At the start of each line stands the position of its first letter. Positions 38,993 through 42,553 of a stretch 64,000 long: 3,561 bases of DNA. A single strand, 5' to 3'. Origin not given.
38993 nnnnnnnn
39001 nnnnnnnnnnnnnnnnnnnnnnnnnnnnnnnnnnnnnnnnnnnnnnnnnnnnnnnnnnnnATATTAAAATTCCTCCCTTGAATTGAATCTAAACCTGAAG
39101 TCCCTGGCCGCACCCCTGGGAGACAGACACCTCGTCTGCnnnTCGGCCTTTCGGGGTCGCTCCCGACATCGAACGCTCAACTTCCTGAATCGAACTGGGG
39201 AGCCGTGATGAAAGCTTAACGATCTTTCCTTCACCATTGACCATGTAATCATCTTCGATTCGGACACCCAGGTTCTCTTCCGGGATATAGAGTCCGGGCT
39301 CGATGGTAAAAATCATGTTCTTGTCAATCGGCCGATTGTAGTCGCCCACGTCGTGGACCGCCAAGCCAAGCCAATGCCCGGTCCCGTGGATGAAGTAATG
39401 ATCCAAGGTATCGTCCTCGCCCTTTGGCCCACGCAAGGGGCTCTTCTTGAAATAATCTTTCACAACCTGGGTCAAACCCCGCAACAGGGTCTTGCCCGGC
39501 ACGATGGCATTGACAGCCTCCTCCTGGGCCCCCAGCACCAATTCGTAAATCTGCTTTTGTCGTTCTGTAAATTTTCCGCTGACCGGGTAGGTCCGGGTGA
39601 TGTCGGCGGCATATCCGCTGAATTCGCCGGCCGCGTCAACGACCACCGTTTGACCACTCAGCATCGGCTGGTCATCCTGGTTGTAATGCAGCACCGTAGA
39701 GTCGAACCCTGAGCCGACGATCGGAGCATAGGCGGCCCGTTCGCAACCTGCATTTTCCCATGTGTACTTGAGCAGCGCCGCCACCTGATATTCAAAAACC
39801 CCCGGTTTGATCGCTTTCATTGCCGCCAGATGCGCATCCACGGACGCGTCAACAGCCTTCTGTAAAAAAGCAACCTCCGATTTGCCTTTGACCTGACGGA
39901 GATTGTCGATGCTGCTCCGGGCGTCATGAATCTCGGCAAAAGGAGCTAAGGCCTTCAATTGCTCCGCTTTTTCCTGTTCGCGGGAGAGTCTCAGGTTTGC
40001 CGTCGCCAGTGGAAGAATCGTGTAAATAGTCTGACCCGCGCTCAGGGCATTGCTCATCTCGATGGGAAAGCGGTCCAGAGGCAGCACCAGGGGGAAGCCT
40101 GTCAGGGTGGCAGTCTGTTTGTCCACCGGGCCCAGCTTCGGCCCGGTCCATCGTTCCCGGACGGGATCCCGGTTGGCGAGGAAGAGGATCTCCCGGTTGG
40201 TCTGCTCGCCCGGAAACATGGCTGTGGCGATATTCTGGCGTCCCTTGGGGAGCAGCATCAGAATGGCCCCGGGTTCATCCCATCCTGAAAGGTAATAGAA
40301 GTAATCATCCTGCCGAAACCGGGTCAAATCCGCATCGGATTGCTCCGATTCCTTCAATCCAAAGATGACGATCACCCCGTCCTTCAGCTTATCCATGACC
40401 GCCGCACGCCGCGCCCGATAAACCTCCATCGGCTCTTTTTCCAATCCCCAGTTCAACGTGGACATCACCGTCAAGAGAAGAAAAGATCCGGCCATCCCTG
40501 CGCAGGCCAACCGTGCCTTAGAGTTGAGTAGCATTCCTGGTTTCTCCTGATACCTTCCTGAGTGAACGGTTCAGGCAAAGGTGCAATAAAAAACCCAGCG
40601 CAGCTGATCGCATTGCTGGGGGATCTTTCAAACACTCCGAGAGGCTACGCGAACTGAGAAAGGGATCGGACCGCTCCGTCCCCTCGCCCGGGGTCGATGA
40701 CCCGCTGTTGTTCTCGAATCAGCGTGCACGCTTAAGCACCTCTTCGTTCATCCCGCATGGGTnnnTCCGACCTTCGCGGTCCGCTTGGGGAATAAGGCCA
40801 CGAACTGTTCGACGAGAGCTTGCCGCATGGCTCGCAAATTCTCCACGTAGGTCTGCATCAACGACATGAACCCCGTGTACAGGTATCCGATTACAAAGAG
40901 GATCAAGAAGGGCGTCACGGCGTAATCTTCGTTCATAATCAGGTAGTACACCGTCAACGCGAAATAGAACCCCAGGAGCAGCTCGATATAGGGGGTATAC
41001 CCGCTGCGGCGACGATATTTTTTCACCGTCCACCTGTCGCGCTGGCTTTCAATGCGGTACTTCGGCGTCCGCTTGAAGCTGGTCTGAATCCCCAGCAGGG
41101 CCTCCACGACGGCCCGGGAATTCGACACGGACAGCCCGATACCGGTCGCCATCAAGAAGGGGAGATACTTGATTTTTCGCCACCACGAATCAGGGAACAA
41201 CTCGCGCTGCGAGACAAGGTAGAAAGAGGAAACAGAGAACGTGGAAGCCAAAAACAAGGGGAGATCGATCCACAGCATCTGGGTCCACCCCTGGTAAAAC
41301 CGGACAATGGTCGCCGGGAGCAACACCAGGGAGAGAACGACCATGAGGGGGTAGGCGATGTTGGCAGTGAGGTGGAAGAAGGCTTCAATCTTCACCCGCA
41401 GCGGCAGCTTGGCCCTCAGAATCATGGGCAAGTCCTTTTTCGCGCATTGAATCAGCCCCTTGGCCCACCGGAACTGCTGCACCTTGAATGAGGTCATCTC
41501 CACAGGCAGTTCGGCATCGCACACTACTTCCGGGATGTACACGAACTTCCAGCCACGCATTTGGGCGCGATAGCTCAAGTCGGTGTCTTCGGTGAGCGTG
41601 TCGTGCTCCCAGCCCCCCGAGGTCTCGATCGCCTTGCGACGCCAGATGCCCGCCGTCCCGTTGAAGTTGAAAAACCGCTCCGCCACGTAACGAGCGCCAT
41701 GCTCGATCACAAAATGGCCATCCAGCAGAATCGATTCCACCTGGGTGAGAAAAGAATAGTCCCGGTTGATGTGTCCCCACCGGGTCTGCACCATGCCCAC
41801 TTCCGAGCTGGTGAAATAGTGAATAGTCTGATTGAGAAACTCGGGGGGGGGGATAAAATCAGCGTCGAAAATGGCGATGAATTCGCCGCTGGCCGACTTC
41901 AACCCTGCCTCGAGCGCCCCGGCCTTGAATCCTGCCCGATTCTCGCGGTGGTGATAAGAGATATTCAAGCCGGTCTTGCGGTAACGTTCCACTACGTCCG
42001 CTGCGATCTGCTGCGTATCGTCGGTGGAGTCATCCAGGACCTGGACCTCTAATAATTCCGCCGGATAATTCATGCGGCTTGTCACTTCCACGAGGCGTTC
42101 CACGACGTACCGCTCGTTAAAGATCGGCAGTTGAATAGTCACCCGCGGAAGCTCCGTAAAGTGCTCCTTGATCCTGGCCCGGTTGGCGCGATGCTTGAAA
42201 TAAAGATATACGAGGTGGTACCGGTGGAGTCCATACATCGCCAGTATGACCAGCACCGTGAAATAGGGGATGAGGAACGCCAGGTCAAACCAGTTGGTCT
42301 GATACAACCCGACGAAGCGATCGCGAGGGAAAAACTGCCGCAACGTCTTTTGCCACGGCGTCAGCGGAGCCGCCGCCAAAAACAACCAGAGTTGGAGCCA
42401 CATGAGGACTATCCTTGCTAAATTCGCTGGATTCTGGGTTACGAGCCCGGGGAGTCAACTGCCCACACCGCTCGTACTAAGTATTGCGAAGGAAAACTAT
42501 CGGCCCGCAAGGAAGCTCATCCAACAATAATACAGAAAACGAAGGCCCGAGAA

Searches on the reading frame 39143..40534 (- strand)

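Call 13: search_protein_families(library=ncbifam, proteins=[window:39143-40534:-], max_evalue=1e-8)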
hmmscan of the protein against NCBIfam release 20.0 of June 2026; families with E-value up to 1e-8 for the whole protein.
window:39143-40534:- (464 aa): 8 families
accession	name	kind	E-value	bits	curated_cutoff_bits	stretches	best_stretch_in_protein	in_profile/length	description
NF008131.0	PRK10879.1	equivalog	2e-66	224.6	465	1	38-457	5-433/438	Xaa-Pro aminopeptidase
NF040821.1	dipep_PepQ_Arch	equivalog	4.2e-37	127.9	630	1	189-436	96-334/346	Xaa-Pro dipeptidase PepQ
NF007310.0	PRK09795.1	equivalog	1.6e-29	102.9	393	1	207-439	119-347/361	aminopeptidase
NF010133.0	PRK13607.1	equivalog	4.3e-25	88.5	339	1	168-417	113-389/443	Xaa-Pro dipeptidase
NF038259.1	ectoine_DoeA_2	exception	5.9e-11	41.7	575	1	201-350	139-287/386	ectoine hydrolase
NF011720.0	PRK15173.1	subfamily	7e-09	35.1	420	0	193-447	93-337/343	peptidase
NF011173.0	PRK14575.1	equivalog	7.6e-09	35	850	0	193-447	156-400/406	putative peptidase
TIGR02993.1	ectoine_eutD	equivalog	7.7e-09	35.1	613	0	195-349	138-295/391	ectoine hydrolase DoeA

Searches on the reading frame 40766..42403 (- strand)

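Call 13: search_protein_families(library=ncbifam, proteins=[window:40766-42403:-], max_evalue=1e-8)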
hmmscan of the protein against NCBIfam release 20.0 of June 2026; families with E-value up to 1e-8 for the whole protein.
window:40766-42403:- (546 aa): 8 families
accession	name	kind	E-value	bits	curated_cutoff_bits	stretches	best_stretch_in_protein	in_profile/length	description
TIGR03030.1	CelA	equivalog_domain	8.4e-40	136.5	699.1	1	45-330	88-390/714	UDP-forming cellulose synthase catalytic subunit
TIGR03937.1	PgaC_IcaA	equivalog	1.1e-30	106.9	422.3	1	42-381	3-334/407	poly-beta-1,6-N-acetyl-D-glucosamine synthase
NF008558.0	PRK11498.1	equivalog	4.9e-28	97.5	992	1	74-365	259-553/872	UDP-forming cellulose synthase catalytic subunit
TIGR03965.1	mycofact_glyco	equivalog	1.9e-20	73.2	280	1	83-367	71-350/467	mycofactocin biosynthesis glycosyltransferase MftF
TIGR03111.1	glyc2_xrt_Gpos1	hypoth_equivalog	1.6e-14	53.6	363.95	1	73-322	36-291/439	TIGR03111 family XrtG-associated glycosyltransferase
NF053846.1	glyco_with_XrtP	equivalog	1.1e-12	47.4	520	1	262-374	244-351/440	XrtP-associated glycosyltransferase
TIGR04242.1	nodulat_NodC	equivalog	5.2e-11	42.1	550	1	66-377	25-339/395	chitooligosaccharide synthase NodC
TIGR03472.1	HpnI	equivalog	9.8e-11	41.1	310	1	52-324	9-279/373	bacteriohopanetetrol glucosamine biosynthesis glycosyltransferase HpnI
